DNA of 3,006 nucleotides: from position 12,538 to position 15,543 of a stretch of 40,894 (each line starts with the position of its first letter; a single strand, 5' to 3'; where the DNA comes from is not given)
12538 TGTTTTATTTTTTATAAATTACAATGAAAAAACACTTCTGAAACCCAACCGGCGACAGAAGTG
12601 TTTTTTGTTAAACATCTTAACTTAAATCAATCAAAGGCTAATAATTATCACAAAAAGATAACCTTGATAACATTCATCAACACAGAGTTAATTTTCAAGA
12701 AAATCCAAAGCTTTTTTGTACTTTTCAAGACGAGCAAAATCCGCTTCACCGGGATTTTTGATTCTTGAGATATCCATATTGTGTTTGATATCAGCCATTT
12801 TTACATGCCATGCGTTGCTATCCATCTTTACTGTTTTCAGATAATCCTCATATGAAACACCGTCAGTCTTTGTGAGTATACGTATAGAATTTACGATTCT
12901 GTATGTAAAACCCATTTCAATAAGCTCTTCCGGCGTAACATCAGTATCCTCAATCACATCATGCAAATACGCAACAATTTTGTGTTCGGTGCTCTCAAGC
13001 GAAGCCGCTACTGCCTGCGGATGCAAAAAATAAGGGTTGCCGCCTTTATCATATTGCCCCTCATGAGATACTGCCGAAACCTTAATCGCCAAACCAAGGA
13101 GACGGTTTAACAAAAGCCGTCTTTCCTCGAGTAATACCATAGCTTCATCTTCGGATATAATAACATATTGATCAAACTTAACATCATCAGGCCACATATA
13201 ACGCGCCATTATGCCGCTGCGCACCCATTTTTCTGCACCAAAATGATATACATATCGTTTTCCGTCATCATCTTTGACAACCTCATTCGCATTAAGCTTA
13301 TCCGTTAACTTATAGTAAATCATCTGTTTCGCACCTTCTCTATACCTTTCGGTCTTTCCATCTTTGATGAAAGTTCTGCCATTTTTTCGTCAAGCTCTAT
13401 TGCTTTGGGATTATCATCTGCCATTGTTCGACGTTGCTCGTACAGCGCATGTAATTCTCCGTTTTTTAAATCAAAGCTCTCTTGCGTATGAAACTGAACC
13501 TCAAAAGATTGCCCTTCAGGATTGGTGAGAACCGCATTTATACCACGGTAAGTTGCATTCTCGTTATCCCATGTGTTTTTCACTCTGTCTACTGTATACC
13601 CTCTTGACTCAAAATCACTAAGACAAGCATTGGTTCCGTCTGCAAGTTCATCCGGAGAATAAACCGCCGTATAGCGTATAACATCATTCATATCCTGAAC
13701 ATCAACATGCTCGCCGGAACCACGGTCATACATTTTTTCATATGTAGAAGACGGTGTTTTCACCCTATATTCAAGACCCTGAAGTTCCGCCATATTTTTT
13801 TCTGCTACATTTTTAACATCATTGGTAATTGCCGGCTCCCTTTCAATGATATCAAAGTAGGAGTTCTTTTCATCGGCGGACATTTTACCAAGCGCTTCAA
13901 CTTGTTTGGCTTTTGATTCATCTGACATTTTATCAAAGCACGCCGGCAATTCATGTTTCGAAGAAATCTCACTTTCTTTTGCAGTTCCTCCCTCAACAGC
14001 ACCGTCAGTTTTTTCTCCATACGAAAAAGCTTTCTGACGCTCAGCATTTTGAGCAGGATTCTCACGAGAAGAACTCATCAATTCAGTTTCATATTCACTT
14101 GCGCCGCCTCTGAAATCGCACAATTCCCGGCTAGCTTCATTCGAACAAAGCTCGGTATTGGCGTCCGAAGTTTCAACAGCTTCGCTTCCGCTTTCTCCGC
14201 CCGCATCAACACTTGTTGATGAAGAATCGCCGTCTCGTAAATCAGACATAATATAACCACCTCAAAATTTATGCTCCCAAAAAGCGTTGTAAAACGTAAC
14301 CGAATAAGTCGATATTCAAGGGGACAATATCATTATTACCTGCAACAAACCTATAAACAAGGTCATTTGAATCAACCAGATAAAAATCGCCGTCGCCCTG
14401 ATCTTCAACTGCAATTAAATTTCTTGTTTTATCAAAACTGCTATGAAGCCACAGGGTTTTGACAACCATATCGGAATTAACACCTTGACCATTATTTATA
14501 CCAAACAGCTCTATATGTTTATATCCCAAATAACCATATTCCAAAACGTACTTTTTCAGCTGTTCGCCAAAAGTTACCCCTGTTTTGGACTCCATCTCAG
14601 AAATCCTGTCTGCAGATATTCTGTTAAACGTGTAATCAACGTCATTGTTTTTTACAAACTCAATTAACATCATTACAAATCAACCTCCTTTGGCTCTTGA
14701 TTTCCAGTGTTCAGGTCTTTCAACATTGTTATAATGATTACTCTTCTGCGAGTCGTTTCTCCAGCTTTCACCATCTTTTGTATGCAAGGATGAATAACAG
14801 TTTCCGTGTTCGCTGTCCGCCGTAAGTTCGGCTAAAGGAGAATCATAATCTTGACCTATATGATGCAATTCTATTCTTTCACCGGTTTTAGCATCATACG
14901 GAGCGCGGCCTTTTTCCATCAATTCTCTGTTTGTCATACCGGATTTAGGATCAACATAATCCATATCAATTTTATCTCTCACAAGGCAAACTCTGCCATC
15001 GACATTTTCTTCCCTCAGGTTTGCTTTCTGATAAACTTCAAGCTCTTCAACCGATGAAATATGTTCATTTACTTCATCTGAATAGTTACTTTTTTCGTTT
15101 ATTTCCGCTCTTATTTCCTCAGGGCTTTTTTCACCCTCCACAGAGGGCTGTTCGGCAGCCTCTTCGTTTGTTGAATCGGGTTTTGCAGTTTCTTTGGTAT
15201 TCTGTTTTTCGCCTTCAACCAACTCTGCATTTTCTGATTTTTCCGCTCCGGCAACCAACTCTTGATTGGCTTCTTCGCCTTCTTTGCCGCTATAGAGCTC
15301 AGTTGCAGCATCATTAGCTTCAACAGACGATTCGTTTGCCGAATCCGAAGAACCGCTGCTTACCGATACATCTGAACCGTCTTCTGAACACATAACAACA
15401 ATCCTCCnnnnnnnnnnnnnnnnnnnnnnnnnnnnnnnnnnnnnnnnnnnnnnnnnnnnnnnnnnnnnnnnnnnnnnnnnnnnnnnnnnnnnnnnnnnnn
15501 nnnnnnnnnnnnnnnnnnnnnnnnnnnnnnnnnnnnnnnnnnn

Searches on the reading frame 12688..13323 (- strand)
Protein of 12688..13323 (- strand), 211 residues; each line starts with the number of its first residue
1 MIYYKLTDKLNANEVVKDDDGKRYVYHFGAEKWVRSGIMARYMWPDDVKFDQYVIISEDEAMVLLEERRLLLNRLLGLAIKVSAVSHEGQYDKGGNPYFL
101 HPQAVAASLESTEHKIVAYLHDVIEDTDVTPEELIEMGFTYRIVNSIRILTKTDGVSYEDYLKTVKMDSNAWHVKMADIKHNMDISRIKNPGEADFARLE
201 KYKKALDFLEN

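Call 7: search_protein_families(library=pfam, proteins=[window:12688-13323:-], max_evalue=0.01)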
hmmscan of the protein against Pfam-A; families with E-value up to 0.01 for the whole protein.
window:12688-13323:- (211 aa): 1 family
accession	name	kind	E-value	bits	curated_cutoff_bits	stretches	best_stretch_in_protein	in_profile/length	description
PF13328.12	HD_4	-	3e-05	24.3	27.2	1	79-158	1-82/156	HD domain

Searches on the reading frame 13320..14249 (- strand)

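Call 7: search_protein_families(library=pfam, proteins=[window:13320-14249:-], max_evalue=0.01)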
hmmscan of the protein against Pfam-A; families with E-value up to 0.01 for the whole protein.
window:13320-14249:- (309 aa): 1 family
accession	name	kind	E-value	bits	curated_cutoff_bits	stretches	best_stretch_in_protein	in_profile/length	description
PF04607.23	RelA_SpoT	-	0.00013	22.7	27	1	162-270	2-108/113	Region found in RelA / SpoT proteins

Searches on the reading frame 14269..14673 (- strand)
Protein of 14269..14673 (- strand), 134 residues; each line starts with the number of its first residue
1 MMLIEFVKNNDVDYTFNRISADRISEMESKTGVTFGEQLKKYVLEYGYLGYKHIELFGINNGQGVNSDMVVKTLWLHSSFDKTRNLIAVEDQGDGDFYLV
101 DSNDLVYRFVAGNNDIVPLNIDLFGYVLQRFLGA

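Call 7: search_protein_families(library=pfam, proteins=[window:14269-14673:-], max_evalue=0.01)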
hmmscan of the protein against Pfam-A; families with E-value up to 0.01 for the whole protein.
window:14269-14673:- (134 aa): 3 families
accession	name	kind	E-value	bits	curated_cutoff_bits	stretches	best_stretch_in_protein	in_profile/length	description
PF14567.11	SUKH_5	-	1.2e-13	51.5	27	1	7-110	8-119/142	SMI1-KNR4 cell-wall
PF14568.11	SUKH_6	-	5.4e-06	27.4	27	1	22-102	2-88/119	SMI1-KNR4 cell-wall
PF09346.15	SMI1_KNR4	-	0.00042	21.3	25.4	1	19-109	2-106/125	SMI1 / KNR4 family (SUKH-1)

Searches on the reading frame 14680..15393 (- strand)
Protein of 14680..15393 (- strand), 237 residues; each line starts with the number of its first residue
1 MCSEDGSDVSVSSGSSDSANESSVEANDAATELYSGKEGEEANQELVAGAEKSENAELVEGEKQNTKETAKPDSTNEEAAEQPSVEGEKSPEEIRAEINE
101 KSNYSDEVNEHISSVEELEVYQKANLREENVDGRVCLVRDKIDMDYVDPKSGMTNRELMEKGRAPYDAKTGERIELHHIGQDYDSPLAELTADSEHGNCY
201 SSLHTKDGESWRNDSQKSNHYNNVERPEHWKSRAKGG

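Call 7: search_protein_families(library=pfam, proteins=[window:14680-15393:-], max_evalue=0.01)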
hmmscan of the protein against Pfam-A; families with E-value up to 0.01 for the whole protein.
window:14680-15393:- (237 aa): 1 family
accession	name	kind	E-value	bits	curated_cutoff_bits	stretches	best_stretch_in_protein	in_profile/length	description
PF14411.12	LHH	-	1.9e-20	73.2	23.3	1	154-235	1-75/76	A nuclease of the HNH/ENDO VII superfamily with conserved LHH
